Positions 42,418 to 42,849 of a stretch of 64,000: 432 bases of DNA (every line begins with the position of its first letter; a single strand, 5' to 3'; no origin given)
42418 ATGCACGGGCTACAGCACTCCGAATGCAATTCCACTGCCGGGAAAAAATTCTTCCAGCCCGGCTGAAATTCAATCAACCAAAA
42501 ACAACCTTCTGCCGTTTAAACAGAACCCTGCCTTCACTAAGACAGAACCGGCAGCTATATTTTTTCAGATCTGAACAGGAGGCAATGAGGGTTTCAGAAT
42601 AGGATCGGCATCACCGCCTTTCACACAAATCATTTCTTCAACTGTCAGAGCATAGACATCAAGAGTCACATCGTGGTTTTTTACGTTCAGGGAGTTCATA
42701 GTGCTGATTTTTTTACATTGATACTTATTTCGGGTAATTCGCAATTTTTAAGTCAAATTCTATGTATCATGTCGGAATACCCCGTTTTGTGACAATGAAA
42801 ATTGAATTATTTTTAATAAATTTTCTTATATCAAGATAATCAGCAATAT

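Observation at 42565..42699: Missed 44-codon gene encoding a textbook double-glycine leader peptide with a 15-aa proline-rich core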

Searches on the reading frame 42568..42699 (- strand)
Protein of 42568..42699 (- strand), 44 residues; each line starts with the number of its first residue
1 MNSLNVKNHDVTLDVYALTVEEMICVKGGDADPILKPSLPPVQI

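Call 5: search_protein_families(library=ncbifam, proteins=[window:42568-42699:-], max_evalue=1)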
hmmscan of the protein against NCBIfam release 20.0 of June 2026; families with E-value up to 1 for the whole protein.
seq(44 aa): 0 families

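Call 8: find_homologous_proteins(query=window:42568-42699:-, max_evalue=10)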
Query seq(44 aa) (44 aa): 19 proteins with E <= 10 among 19 candidates.
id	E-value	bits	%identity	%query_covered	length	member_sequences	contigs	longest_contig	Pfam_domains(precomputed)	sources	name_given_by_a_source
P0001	2.4e-20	87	98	100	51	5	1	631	-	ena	-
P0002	5.2e-17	77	86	100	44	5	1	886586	-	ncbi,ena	-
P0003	3.8e-16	75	80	100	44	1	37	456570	-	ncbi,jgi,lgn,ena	jgi:hypothetical protein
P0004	3.1e-15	72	80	100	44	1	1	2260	-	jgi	-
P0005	1.2e-14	70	77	100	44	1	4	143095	-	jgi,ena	jgi:hypothetical protein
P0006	4.3e-14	68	80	100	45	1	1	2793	-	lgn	-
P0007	8.7e-11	58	71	100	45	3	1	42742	-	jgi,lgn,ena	-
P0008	1.7e-10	57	69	100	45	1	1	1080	-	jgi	jgi:hypothetical protein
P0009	2.0e-9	54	67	100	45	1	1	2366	-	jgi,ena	-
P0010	2.8e-9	53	69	100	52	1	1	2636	-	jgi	jgi:hypothetical protein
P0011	3.5e-9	53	64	100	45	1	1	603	-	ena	-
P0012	3.7e-9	53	64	100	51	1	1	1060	-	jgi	jgi:hypothetical protein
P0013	6.5e-9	52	67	100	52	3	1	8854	-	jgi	-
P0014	6.8e-9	52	64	100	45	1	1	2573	-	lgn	-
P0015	1.0e-8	52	64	100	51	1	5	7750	-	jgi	-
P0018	2.0e-7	48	60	100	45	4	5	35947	-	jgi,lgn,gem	-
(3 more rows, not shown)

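Call 10: find_encoding_contigs(protein=P0003, flank=10000, max_places=3)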
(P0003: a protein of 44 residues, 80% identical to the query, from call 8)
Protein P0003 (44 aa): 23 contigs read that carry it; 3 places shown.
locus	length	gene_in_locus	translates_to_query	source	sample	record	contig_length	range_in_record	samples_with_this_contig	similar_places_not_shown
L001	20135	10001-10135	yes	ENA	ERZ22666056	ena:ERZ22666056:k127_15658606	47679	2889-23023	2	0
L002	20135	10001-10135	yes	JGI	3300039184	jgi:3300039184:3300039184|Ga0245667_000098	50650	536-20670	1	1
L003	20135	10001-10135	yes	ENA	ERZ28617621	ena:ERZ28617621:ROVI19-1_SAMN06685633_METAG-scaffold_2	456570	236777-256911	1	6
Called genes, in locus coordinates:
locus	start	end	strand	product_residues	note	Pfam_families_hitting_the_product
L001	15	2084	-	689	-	PF03993:DUF349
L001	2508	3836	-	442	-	PF26002:Beta-barrel_AprE (faint)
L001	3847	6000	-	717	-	PF03412:Peptidase_C39, PF00664:ABC_membrane, PF00005:ABC_tran, PF02463:SMC_N (faint)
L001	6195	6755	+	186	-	PF04542:Sigma70_r2 (weak)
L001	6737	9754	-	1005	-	PF13181:TPR_8 (faint), PF13424:TPR_12, PF12770:CHAT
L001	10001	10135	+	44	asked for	-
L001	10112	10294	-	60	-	-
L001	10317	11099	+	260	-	PF07719:TPR_2 (faint), PF13432:TPR_16 (faint)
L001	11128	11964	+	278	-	PF02518:HATPase_c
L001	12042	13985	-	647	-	PF00515:TPR_1 (faint), PF07719:TPR_2 (faint), PF13181:TPR_8 (faint), PF13424:TPR_12 (faint), PF13431:TPR_17 (faint), PF14559:TPR_19 (faint), PF07676:PD40 (weak), PF00691:OmpA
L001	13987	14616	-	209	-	PF04055:Radical_SAM (weak)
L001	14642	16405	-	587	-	PF00149:Metallophos, PF02872:5_nucleotid_C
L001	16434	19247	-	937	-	PF00326:Peptidase_S9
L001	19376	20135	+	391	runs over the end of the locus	PF07075:NamZ_N, PF20732:NamZ_C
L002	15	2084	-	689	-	PF03993:DUF349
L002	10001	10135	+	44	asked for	-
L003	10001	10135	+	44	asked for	-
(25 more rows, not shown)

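Call 11: find_encoding_contigs(protein=P0018, flank=10000, max_places=3)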
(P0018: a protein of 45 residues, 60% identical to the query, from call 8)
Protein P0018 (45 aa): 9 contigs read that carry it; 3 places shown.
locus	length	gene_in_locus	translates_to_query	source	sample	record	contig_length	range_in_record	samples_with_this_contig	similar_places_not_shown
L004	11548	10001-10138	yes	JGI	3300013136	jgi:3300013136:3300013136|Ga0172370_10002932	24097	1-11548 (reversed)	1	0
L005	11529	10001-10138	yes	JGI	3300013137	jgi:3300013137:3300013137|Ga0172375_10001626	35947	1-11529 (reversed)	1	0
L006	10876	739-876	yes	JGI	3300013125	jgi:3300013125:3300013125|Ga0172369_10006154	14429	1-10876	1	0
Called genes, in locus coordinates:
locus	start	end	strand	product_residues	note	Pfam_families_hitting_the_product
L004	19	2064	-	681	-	PF03993:DUF349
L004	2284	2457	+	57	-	-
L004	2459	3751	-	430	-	-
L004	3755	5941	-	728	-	PF03412:Peptidase_C39, PF00664:ABC_membrane, PF00005:ABC_tran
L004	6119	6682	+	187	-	PF08281:Sigma70_r4_2 (weak)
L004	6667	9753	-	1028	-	PF07719:TPR_2 (faint), PF00515:TPR_1 (faint), PF13424:TPR_12 (weak), PF12770:CHAT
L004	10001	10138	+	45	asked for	-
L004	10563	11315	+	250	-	PF00515:TPR_1 (faint), PF13432:TPR_16 (faint), PF07719:TPR_2 (faint)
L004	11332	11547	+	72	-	?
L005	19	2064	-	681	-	PF03993:DUF349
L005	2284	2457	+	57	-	-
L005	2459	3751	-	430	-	-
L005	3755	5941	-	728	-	PF03412:Peptidase_C39, PF00664:ABC_membrane, PF00005:ABC_tran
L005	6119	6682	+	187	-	PF08281:Sigma70_r4_2 (weak)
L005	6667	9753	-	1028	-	PF07719:TPR_2 (faint), PF00515:TPR_1 (faint), PF13424:TPR_12 (weak), PF12770:CHAT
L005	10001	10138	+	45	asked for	-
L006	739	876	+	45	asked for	-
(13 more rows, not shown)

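Call 12: find_related_loci(query=A1, collection=genome_contigs, flank=10000)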
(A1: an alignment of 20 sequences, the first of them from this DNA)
Query A1 (44 aa) in genome_contigs; peptide patterns used: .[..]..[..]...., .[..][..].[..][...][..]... (x = any residue, [..] = any of these).
52 stretches matched a pattern; 12 encode a relative of the query (tblastn E <= 1e-3); 12 distinct loci.
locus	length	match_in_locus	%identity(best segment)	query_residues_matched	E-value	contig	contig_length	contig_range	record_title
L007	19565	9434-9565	86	1-44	8e-23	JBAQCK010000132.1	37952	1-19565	MAG: Bacteroidales bacterium isolate MFD12018_ilm_asm_bin32 k127_52698, whole genome shotgun sequence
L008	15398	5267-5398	89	1-44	1e-22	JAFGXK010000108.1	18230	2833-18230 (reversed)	MAG: Bacteroidales bacterium isolate ZodW_Metabat.368 k87_6207642, whole genome shotgun sequence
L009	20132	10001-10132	89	1-44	2e-22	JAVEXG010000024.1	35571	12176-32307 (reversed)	MAG: Bacteroidales bacterium isolate BF4_167 NODE_3423_length_35571_cov_8.209598_Biofilm4, whole genome shotgun sequence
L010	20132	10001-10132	86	1-44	4e-22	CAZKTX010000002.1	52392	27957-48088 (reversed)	MAG TPA_asm: uncultured Rikenellaceae bacterium isolate SRP220891_co1_349 genome assembly, contig: NODE_1176_length_5239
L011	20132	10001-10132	86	1-44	4e-22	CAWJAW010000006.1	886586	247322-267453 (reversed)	MAG: uncultured Bacteroidales bacterium isolate MFD04716.bin.1.69 genome assembly, contig: contig_31172, whole genome sh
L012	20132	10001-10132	80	1-44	2e-20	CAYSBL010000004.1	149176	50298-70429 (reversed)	MAG TPA_asm: uncultured Rikenellaceae bacterium isolate binchicken_co26_242 genome assembly, contig: NODE_123_length_149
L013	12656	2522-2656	71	1-44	3e-17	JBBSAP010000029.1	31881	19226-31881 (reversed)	MAG: Bacteroidales bacterium isolate La6_metabat2.017 La6_metabat2.017_K_967912_L_31881_cov_68.8624, whole genome shotgu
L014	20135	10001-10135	60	1-44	3e-14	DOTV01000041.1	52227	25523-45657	MAG TPA_asm: Bacteroidales bacterium isolate UBA10805 contig_10490, whole genome shotgun sequence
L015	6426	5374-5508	60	1-44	2e-13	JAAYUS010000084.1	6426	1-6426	MAG: Bacteroidales bacterium isolate AS27yjCOA_179 29188_AS27, whole genome shotgun sequence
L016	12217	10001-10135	58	1-44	2e-13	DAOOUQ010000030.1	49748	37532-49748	MAG TPA_asm: Bacteroidales bacterium isolate AMR_MDS_2463 NODE_439_length_49748_cov_12.421085, whole genome shotgun sequ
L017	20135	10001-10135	60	1-44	3e-13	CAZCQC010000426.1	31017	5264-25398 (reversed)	MAG TPA_asm: uncultured Rikenellaceae bacterium isolate binchicken_co255_422 genome assembly, contig: k141_1877195, whol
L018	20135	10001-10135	56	1-44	1e-11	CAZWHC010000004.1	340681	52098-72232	MAG TPA_asm: uncultured Rikenellaceae bacterium isolate binchicken_co115_197 genome assembly, contig: NODE_21_length_340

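Call 28: search_protein_families(library=pfam, proteins=[window:42568-42699:-], max_evalue=10)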
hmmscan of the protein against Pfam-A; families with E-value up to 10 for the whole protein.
seq(44 aa): 0 families

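Call 32: search_protein_representatives(alignment_id=A1)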
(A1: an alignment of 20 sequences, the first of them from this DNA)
Query: 20 sequences, 45 profile positions. Proteins with E-value up to 0.001 (for the whole library): 61; up to 1e-10: 8; up to 1e-30: 0. The best 61 are listed.
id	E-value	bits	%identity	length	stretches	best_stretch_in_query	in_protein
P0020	1.2e-22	95.7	-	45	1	1-45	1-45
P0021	2.1e-13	66.1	-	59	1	1-45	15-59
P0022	4.0e-13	65.2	-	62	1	10-45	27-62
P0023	8.1e-13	64.2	-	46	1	1-45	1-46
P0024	1.0e-12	64.0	-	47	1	1-45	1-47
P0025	1.6e-11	60.1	-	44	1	1-41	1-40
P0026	3.6e-11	59.0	-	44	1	1-45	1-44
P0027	3.8e-11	58.9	-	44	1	1-45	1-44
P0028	1.8e-10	56.7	-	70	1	1-45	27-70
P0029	2.2e-10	56.5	-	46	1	1-45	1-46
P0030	2.6e-10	56.2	-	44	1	1-45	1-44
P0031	2.9e-10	56.1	-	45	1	1-45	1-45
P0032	3.2e-10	55.9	-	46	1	1-45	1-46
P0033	3.9e-10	55.7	-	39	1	11-45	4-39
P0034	5.7e-10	55.1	-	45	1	1-45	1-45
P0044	1.2e-07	47.7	-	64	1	1-45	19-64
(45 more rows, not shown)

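Call 37: find_homologous_proteins(query=A2, max_evalue=0.001)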
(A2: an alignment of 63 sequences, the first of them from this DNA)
Query A2 (63 sequences) (44 aa, profile of the alignment): 343 proteins with E <= 0.001 among 560 candidates; the best 120 are listed.
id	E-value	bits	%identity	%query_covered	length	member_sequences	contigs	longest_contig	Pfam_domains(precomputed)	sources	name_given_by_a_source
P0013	6.3e-22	95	67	100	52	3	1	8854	-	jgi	-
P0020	7.6e-22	95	60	100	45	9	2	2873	-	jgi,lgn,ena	-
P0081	1.2e-21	94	56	100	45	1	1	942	-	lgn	-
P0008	2.0e-21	93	69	100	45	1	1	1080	-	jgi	jgi:hypothetical protein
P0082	2.7e-21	93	67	100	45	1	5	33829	-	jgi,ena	jgi:hypothetical protein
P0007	4.6e-21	92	71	100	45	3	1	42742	-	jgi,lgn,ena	-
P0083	4.7e-21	92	44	100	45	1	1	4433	-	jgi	-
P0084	4.8e-21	92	64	100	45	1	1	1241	-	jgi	jgi:hypothetical protein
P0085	5.0e-21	92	48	100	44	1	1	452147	-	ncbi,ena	-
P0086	5.5e-21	92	39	100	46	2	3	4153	-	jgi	-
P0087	5.8e-21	92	62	100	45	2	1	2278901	-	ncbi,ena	-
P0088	7.2e-21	92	67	100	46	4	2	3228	-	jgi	jgi:hypothetical protein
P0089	9.3e-21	91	39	100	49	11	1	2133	-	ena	-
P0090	9.7e-21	91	34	73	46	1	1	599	-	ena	-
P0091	9.8e-21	91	71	100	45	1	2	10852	-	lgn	-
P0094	2.4e-20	90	70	68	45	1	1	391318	-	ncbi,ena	-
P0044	1.5e-19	87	32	75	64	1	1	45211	-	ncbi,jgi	-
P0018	1.4e-18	84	60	100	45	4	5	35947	-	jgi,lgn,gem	-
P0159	2.2e-18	84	35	100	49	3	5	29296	-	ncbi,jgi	-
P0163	2.4e-18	83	45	100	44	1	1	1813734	-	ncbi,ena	-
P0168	2.7e-18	83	28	100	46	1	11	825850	-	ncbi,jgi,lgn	jgi:hypothetical protein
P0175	3.6e-18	83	57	100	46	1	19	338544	-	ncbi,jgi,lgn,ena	jgi:hypothetical protein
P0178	3.8e-18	83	48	100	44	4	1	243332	-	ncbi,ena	-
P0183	5.2e-18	82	51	77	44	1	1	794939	-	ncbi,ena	-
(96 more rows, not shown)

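Call 38: search_protein_families(library=ncbifam, alignment_id=A2, max_evalue=1)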
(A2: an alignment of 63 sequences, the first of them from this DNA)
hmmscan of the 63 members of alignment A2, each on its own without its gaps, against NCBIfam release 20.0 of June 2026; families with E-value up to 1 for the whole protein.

A. member 1, seq(44 aa): 0 families

B. families by the number of members that match (of 63 scanned): 11 families
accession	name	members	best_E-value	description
TIGR04149.1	GG_sam_targ_CFB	11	0.00075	TIGR04149 family rSAM-modified RiPP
TIGR03893.1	lant_SP_1948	11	0.0031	lichenicidin A2 family type 2 lantibiotic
TIGR04194.1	grasp_w_spasm_A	1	0.025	grasp-with-spasm system A modified peptide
NF038034.1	lactGbeta_entB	1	0.036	lactococcin G-beta/enterocin 1071B family bacteriocin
NF041052.1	OsmC_like_Se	1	0.052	OsmC-related (seleno)protein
TIGR01847.1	bacteriocin_sig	1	0.066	bacteriocin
NF046113.1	BLP_Lacticasei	1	0.096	bacteriocin-like peptide, LSEI_2386 family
NF040664.1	HEC_x9_TCC_lant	1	0.12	lacticin 481 family lantibiotic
NF041055.1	ryptide_RrrA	1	0.14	ryptide family R-Y-crosslinked RiPP peptide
NF038035.1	lactGalph_entA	1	0.16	lactococcin G-alpha/enterocin 1071A family bacteriocin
NF047798.1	leader_Chryseo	1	0.39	bacteriocin-like protein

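Call 40: find_encoding_contigs(protein=P0168, flank=10000, max_places=2)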
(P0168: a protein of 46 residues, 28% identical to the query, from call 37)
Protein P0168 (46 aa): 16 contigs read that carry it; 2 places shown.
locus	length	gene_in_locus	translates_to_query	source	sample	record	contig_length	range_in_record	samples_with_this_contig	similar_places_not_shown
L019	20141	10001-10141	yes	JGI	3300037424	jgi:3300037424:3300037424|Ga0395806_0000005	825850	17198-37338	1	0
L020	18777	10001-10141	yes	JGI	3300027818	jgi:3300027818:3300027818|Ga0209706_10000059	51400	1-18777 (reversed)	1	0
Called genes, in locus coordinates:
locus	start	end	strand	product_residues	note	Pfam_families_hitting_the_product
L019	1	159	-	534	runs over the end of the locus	PF06418:CTP_synth_N, PF00117:GATase, PF07722:Peptidase_C26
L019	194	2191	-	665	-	PF03993:DUF349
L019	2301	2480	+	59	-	-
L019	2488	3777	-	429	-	-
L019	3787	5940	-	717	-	PF03412:Peptidase_C39, PF00664:ABC_membrane, PF00005:ABC_tran, PF02463:SMC_N (faint)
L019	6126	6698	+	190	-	PF04542:Sigma70_r2 (weak)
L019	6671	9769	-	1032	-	PF13424:TPR_12 (faint), PF12770:CHAT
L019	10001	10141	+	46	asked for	-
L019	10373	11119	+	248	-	PF13432:TPR_16 (faint), PF13174:TPR_6 (faint)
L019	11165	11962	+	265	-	PF00512:HisKA (weak), PF02518:HATPase_c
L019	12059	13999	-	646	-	PF00515:TPR_1 (faint), PF07719:TPR_2 (faint), PF13414:TPR_11 (faint), PF13432:TPR_16 (faint), PF07676:PD40 (weak), PF00691:OmpA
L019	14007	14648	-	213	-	PF04055:Radical_SAM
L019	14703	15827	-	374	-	PF00245:Alk_phosphatase, PF01676:Metalloenzyme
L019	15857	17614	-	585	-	PF00149:Metallophos, PF02872:5_nucleotid_C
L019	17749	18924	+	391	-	PF07075:NamZ_N, PF20732:NamZ_C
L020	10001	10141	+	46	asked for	-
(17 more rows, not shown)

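Call 41: find_encoding_contigs(protein=P0163, flank=10000, max_places=2)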
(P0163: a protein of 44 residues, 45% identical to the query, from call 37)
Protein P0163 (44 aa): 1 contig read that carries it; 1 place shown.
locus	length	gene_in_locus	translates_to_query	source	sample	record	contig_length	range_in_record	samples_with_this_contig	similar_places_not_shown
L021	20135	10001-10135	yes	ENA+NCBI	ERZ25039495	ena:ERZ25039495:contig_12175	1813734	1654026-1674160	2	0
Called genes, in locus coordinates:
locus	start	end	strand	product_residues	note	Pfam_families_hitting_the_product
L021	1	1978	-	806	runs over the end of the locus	PF03993:DUF349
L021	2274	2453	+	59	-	-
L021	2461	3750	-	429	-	-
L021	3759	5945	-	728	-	PF03412:Peptidase_C39, PF00664:ABC_membrane, PF02463:SMC_N (faint), PF00005:ABC_tran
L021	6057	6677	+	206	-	PF04542:Sigma70_r2 (faint), PF08281:Sigma70_r4_2 (weak)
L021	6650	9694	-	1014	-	PF24885:TPR_NPHP3 (faint), PF00515:TPR_1 (faint), PF13181:TPR_8 (faint), PF13374:TPR_10 (faint), PF13424:TPR_12, PF12770:CHAT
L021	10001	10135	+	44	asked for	-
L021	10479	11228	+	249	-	PF00515:TPR_1 (faint), PF07719:TPR_2 (faint)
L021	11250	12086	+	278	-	PF00512:HisKA, PF02518:HATPase_c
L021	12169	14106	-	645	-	PF00515:TPR_1 (faint), PF07719:TPR_2 (faint), PF13181:TPR_8 (faint), PF07676:PD40, PF00691:OmpA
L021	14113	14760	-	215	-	PF13353:Fer4_12 (weak), PF04055:Radical_SAM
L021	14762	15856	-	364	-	PF00245:Alk_phosphatase, PF01676:Metalloenzyme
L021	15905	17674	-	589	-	PF00149:Metallophos, PF02872:5_nucleotid_C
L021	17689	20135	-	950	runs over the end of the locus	PF00326:Peptidase_S9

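Call 42: find_encoding_contigs(protein=P0183, flank=10000, max_places=2)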
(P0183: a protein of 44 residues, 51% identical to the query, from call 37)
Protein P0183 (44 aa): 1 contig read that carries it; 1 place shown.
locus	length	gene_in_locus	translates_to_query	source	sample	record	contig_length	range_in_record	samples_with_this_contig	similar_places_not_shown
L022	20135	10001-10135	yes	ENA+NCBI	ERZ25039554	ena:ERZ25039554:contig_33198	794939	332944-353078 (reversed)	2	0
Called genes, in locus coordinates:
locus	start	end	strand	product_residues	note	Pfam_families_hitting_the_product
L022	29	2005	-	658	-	PF03993:DUF349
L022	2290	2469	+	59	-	-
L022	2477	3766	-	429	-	-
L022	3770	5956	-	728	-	PF03412:Peptidase_C39, PF00664:ABC_membrane, PF00005:ABC_tran, PF02463:SMC_N (faint)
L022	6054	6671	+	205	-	PF04542:Sigma70_r2 (weak), PF08281:Sigma70_r4_2 (weak)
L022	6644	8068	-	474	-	PF12770:CHAT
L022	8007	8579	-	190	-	-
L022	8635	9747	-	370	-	PF13424:TPR_12 (faint)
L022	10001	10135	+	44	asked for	-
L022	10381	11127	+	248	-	PF07719:TPR_2 (faint), PF13174:TPR_6 (faint), PF13432:TPR_16 (faint)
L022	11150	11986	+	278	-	PF00512:HisKA, PF02518:HATPase_c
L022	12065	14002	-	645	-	PF00515:TPR_1 (faint), PF07719:TPR_2 (faint), PF13414:TPR_11 (faint), PF07676:PD40 (weak), PF00691:OmpA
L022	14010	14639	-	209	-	PF04055:Radical_SAM (weak)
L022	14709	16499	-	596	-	PF00149:Metallophos, PF02872:5_nucleotid_C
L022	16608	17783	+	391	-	PF07075:NamZ_N, PF20732:NamZ_C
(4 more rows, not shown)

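Call 43: list_cluster_members(proteins=[P0168, P0163, P0183, P0085, P0087, P0178, P0175, P0094, P0044, P0159])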
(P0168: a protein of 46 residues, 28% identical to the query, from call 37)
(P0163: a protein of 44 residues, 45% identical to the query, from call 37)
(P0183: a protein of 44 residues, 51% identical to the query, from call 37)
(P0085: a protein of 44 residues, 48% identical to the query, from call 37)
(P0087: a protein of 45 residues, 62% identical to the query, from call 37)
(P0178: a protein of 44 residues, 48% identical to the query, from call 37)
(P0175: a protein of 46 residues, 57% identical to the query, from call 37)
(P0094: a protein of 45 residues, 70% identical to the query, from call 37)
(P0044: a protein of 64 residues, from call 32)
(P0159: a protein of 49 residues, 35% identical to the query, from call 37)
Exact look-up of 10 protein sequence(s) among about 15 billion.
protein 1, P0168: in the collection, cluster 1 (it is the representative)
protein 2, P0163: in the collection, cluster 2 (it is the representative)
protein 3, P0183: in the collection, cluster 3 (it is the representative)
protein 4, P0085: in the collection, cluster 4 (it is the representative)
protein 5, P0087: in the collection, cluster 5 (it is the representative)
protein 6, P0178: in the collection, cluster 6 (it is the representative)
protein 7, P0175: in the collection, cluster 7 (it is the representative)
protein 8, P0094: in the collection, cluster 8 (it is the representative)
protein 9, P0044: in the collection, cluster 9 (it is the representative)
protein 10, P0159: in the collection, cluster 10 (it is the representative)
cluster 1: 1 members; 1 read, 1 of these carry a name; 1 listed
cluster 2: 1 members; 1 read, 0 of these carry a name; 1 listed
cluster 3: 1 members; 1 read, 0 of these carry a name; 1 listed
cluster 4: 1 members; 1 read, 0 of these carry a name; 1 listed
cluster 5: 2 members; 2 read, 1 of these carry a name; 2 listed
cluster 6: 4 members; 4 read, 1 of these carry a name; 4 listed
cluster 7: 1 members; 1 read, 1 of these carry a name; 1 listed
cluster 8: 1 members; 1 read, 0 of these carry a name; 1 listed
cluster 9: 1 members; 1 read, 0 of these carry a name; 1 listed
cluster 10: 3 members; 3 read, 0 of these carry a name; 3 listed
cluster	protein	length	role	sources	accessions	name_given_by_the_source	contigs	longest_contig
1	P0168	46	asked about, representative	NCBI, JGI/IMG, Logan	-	hypothetical protein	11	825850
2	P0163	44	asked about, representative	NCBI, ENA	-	-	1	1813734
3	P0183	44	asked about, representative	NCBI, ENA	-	-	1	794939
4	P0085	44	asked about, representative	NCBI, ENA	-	-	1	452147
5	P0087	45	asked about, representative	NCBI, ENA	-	-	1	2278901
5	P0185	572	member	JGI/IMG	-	5'-nucleotidase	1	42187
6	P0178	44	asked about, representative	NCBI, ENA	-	-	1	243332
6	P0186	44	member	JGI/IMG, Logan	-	hypothetical protein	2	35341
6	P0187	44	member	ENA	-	-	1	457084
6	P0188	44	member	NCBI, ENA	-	-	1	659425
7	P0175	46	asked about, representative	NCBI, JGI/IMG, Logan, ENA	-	hypothetical protein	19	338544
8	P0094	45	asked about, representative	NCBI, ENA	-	-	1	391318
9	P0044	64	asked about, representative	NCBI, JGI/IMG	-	-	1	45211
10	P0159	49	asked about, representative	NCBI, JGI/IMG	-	-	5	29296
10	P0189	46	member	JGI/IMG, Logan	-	-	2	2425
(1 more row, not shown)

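Call 74: search_protein_families(library=padloc, proteins=[window:42568-42699:-], max_evalue=0.001)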
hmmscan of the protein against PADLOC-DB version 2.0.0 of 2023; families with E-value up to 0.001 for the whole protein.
seq(44 aa): 0 families
